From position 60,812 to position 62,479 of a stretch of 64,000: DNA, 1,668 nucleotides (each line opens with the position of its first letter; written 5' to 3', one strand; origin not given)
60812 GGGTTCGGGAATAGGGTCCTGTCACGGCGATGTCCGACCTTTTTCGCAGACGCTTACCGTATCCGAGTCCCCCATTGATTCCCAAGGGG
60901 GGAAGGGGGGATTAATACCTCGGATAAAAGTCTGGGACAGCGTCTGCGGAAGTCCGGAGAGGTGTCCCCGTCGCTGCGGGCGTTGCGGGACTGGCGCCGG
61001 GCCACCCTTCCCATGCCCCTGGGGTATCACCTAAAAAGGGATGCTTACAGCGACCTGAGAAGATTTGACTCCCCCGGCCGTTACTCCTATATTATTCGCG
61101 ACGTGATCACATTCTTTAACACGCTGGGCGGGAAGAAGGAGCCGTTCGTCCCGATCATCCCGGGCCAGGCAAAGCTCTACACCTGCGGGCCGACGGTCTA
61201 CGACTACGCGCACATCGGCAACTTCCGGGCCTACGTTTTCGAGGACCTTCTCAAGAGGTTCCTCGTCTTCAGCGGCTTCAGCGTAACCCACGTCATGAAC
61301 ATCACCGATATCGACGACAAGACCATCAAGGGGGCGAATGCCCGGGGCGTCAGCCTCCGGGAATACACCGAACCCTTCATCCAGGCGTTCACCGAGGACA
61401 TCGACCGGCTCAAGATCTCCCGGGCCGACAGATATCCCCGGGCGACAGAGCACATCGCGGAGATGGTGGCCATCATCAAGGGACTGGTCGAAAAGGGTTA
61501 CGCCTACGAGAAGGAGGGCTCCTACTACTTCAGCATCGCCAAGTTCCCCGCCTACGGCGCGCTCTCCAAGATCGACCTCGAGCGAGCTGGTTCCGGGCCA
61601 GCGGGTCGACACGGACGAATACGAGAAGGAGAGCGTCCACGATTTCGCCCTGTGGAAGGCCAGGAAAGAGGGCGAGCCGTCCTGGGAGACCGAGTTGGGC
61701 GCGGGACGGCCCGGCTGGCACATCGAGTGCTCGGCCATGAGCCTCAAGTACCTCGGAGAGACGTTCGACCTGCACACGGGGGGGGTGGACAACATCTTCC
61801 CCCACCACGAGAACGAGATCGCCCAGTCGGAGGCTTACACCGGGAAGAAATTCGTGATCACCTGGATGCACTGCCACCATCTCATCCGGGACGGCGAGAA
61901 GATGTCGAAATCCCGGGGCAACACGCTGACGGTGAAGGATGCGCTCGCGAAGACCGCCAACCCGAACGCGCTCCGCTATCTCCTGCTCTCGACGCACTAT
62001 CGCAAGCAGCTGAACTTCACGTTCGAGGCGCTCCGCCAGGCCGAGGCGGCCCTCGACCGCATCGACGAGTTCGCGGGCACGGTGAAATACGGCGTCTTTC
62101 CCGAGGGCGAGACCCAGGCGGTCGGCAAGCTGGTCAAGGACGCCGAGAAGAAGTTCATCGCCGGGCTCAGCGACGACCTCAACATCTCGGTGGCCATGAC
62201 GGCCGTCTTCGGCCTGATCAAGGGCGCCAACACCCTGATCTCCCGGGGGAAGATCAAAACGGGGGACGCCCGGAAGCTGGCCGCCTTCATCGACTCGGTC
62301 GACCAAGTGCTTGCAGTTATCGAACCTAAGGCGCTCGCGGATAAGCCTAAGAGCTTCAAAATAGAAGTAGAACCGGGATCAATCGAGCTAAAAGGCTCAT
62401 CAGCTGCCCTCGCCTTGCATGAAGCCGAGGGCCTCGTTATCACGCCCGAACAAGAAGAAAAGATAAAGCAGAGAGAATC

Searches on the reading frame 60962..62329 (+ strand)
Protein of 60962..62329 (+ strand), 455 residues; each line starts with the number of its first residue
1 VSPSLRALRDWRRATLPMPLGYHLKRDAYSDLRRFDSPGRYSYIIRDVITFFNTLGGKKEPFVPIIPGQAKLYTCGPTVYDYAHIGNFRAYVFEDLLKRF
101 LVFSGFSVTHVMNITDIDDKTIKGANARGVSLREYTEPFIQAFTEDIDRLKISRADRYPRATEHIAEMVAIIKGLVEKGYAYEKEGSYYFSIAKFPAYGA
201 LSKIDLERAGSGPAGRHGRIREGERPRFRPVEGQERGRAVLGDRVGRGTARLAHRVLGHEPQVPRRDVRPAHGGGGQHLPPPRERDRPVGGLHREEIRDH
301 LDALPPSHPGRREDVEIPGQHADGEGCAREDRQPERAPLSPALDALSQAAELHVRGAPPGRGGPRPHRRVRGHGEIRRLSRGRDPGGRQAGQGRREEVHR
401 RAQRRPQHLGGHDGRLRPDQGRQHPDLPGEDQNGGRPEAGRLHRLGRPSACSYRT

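Call 72: search_protein_families(library=pfam, proteins=[window:60962-62329:+], max_evalue=0.000001)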
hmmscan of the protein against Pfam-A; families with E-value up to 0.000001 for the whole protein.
window:60962-62329:+ (455 aa): 1 family
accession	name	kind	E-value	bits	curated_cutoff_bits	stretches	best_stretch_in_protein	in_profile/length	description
PF01406.26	tRNA-synt_1e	-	8.2e-44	150.6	27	1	62-211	2-152/301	tRNA synthetases class I (C) catalytic domain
